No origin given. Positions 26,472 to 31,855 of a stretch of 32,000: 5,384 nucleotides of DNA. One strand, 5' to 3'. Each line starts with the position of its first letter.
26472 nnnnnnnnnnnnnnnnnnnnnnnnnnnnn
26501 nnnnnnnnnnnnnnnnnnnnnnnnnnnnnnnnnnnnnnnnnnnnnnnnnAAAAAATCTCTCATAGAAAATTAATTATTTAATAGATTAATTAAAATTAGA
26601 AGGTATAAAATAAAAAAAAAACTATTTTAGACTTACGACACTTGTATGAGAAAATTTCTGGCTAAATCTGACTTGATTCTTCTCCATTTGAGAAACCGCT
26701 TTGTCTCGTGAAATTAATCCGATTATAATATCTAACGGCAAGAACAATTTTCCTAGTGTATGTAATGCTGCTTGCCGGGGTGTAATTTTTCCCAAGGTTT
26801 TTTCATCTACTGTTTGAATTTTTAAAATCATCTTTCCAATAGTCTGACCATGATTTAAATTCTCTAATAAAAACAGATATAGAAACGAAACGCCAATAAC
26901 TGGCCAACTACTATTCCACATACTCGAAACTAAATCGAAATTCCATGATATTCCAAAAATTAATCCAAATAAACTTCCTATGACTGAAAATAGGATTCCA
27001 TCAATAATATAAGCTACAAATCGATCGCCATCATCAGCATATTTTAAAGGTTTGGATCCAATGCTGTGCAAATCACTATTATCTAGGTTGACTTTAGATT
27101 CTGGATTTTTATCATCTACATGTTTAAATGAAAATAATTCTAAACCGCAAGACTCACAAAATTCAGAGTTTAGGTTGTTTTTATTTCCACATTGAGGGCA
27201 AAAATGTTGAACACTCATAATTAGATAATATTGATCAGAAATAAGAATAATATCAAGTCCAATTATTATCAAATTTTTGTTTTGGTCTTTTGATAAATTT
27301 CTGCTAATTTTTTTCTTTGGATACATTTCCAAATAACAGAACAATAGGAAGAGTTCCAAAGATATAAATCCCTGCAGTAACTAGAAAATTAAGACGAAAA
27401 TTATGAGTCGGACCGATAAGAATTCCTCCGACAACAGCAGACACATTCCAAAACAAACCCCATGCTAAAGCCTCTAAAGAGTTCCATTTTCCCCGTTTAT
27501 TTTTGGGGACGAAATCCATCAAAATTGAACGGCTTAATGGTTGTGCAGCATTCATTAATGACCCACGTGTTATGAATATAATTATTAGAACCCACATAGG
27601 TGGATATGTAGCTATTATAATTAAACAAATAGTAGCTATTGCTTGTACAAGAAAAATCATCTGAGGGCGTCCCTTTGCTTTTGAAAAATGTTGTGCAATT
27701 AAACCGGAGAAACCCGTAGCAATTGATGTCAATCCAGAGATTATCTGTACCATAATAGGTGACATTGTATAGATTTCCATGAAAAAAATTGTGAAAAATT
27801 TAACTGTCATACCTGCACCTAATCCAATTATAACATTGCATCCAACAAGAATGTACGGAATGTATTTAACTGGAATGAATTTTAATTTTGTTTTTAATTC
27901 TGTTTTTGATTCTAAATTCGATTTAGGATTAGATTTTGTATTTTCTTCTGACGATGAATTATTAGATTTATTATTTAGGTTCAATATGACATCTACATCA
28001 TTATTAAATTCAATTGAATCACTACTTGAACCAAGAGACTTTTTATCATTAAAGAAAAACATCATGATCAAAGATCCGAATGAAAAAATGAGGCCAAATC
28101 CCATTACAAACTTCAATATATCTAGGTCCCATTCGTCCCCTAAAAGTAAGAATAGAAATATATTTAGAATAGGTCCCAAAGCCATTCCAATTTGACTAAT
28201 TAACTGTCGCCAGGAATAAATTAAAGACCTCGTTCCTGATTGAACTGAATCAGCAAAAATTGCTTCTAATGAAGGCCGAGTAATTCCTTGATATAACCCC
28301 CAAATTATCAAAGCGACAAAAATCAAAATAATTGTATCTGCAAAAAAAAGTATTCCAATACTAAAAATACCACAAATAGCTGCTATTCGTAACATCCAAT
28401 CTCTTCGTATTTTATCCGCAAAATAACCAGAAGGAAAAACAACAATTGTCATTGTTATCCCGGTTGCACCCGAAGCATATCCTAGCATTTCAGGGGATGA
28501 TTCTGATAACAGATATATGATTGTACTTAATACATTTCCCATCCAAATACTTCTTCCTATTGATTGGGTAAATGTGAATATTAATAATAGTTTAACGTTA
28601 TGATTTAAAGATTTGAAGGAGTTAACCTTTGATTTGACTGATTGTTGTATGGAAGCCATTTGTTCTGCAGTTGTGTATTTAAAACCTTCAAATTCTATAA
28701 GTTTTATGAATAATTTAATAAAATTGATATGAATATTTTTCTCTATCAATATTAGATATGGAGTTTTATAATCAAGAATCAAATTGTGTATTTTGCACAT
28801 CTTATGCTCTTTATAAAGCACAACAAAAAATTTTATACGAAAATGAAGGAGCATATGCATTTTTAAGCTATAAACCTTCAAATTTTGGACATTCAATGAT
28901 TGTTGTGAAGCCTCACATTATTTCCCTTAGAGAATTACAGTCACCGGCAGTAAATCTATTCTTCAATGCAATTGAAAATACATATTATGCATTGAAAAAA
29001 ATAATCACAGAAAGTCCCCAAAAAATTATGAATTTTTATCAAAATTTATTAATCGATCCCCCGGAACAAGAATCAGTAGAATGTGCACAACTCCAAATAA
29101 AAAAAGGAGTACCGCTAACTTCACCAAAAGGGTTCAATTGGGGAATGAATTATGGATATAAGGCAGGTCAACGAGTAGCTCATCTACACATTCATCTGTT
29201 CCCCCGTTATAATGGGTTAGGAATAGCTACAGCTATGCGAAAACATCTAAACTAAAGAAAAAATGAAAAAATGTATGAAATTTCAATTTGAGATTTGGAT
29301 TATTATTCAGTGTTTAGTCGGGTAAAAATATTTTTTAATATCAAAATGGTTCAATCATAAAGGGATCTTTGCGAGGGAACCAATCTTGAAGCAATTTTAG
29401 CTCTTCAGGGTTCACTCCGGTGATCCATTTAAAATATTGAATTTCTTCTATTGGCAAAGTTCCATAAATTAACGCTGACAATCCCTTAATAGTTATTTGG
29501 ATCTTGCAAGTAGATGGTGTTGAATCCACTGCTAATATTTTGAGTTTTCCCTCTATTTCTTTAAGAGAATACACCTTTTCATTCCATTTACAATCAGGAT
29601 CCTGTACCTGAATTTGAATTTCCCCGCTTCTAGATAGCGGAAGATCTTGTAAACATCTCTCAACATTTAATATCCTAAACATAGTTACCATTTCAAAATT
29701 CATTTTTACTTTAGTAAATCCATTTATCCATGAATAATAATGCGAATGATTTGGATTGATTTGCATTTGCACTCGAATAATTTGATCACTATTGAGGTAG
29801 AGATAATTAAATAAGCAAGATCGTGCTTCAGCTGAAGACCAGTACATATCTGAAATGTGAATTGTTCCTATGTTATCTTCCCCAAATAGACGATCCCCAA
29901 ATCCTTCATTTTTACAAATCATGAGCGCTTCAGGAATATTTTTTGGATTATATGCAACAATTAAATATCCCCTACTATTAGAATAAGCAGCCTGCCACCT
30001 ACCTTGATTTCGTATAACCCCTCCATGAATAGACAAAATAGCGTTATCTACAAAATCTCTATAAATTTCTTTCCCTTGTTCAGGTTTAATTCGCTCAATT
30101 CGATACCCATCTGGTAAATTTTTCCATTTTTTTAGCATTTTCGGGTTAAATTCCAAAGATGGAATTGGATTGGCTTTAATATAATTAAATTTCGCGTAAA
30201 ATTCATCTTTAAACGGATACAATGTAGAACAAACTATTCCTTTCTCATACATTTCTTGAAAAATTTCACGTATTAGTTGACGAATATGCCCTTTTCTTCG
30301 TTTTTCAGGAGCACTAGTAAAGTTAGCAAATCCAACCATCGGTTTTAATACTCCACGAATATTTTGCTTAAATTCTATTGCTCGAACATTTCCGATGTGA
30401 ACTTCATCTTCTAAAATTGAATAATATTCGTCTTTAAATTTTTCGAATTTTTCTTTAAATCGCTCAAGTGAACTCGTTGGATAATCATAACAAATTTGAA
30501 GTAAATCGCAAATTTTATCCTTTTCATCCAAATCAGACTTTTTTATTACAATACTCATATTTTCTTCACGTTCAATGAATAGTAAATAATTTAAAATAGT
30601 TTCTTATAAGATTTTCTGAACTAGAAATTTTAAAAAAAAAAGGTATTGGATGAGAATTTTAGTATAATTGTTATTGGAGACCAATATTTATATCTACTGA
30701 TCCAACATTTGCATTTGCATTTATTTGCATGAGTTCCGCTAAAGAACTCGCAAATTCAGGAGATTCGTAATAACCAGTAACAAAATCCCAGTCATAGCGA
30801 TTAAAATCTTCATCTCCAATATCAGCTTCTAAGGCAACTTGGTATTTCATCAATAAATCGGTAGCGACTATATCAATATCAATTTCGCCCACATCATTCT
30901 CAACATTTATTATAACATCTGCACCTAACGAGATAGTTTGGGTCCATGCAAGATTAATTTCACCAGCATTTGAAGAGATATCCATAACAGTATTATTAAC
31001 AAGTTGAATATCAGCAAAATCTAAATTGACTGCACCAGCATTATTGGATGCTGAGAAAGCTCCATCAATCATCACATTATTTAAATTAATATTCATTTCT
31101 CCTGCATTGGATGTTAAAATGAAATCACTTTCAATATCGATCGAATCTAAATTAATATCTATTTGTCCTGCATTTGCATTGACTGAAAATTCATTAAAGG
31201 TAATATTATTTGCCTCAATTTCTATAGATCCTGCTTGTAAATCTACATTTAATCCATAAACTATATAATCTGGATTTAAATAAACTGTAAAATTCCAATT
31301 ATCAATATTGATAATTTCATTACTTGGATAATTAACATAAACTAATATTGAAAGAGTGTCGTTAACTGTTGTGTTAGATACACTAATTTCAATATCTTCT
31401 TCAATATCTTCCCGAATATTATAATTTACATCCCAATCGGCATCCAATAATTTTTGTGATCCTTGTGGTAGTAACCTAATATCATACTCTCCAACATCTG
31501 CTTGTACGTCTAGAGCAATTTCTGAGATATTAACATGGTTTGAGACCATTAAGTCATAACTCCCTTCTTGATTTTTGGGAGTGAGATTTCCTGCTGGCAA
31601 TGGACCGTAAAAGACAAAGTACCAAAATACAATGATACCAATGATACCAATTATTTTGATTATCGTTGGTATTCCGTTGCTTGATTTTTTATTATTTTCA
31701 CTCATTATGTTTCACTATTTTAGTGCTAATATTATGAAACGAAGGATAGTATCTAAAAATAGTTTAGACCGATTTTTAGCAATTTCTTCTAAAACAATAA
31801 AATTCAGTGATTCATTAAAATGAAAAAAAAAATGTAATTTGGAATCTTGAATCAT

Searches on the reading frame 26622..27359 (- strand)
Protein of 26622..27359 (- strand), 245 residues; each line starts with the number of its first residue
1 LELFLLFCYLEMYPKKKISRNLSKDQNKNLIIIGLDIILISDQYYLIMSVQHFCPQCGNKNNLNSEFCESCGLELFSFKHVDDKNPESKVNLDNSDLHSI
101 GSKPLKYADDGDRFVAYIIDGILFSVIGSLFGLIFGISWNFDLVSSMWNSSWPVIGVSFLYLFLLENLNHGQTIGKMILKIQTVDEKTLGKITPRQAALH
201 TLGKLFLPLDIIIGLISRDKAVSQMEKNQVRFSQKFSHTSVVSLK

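Call 8: search_protein_families(library=pfam, proteins=[window:26622-27359:-], max_evalue=0.01)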
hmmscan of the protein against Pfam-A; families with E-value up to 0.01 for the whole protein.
window:26622-27359:- (245 aa): 3 families
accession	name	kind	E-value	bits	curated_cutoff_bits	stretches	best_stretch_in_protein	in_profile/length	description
PF06271.18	RDD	-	4.1e-15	56.7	24.1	1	108-216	2-120/137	RDD family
PF13240.11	Zn_Ribbon_1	-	3.3e-06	27.1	25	1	53-72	1-20/23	zinc-ribbon domain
PF12773.13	DZR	-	8e-05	23.2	27.3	1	52-72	25-45/45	Double zinc ribbon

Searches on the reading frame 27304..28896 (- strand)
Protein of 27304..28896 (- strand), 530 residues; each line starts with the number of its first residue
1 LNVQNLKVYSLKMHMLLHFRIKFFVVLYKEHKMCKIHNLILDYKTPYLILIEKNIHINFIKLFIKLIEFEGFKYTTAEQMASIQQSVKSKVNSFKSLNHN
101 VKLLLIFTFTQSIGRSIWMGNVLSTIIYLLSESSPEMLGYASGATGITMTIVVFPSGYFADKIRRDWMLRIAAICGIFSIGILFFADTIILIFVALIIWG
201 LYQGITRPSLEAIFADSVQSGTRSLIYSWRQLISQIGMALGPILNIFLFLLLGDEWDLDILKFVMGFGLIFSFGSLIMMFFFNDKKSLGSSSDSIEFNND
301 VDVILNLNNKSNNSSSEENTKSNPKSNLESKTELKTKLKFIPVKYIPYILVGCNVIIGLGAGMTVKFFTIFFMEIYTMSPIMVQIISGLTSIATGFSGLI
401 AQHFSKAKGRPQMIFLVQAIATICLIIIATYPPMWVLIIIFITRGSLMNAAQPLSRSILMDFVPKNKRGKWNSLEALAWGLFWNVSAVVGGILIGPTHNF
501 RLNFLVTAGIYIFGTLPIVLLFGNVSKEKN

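Call 8: search_protein_families(library=pfam, proteins=[window:27304-28896:-], max_evalue=0.01)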
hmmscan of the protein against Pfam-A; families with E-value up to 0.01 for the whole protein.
window:27304-28896:- (530 aa): 1 family
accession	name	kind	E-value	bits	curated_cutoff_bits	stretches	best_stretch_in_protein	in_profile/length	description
PF07690.21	MFS_1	-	1.1e-34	120.3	33.4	2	106-296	3-187/347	Major Facilitator Superfamily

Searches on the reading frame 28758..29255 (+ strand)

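Call 58: search_protein_families(library=pfam, proteins=[window:28758-29255:+], max_evalue=0.01)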
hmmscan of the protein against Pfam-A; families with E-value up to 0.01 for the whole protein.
window:28758-29255:+ (165 aa): 2 families
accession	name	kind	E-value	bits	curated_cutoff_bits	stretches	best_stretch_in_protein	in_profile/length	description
PF01230.28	HIT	-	3.2e-13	50.6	21.5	1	21-152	4-97/98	HIT domain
PF11969.13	DcpS_C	-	8.5e-10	39.5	24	1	9-94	1-85/114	Scavenger mRNA decapping enzyme C-term binding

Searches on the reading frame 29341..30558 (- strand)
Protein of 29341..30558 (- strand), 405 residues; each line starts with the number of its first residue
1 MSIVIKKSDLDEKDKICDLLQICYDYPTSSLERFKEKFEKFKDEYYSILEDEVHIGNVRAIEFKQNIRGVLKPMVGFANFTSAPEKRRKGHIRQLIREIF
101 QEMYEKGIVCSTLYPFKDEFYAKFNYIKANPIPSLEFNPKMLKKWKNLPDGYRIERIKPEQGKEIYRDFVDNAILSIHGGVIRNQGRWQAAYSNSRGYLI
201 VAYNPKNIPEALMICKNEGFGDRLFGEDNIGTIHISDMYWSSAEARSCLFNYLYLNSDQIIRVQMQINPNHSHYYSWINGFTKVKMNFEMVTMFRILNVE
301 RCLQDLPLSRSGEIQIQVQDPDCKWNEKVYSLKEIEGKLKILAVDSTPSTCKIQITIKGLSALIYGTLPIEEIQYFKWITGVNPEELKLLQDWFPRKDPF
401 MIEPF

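Call 58: search_protein_families(library=pfam, proteins=[window:29341-30558:-], max_evalue=0.01)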
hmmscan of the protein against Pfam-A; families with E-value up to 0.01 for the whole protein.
window:29341-30558:- (405 aa): 3 families
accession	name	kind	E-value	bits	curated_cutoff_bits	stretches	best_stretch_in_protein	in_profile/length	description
PF13527.13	Acetyltransf_9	-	3e-18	66.5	25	1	5-126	2-124/127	Acetyltransferase (GNAT) domain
PF13530.11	SCP2_2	-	1.4e-09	38.9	23.2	1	299-401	1-104/105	Sterol carrier protein domain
PF17668.7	Acetyltransf_17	-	3.9e-05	24.7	25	1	179-278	1-98/114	Acetyltransferase (GNAT) domain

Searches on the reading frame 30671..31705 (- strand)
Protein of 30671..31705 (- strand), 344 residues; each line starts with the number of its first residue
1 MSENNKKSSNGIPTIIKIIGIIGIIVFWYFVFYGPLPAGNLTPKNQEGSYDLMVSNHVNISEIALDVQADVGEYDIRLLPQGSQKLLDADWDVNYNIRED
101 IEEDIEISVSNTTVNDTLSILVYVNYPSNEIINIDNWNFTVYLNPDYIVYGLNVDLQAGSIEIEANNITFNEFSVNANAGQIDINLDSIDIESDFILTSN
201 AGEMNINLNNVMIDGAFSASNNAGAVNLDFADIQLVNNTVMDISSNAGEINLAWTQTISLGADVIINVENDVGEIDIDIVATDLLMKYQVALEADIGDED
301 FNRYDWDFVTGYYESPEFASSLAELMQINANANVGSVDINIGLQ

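Call 58: search_protein_families(library=pfam, proteins=[window:30671-31705:-], max_evalue=0.01)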
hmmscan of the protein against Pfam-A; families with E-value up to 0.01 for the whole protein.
window:30671-31705:- (344 aa): 2 families
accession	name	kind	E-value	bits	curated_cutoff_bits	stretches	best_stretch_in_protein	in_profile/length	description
PF13349.12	DUF4097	-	0.00025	21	22.9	1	104-280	41-192/247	Toastrack DUF4097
PF17883.6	MBG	-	0.001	20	23.3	0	60-103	56-91/97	MBG domain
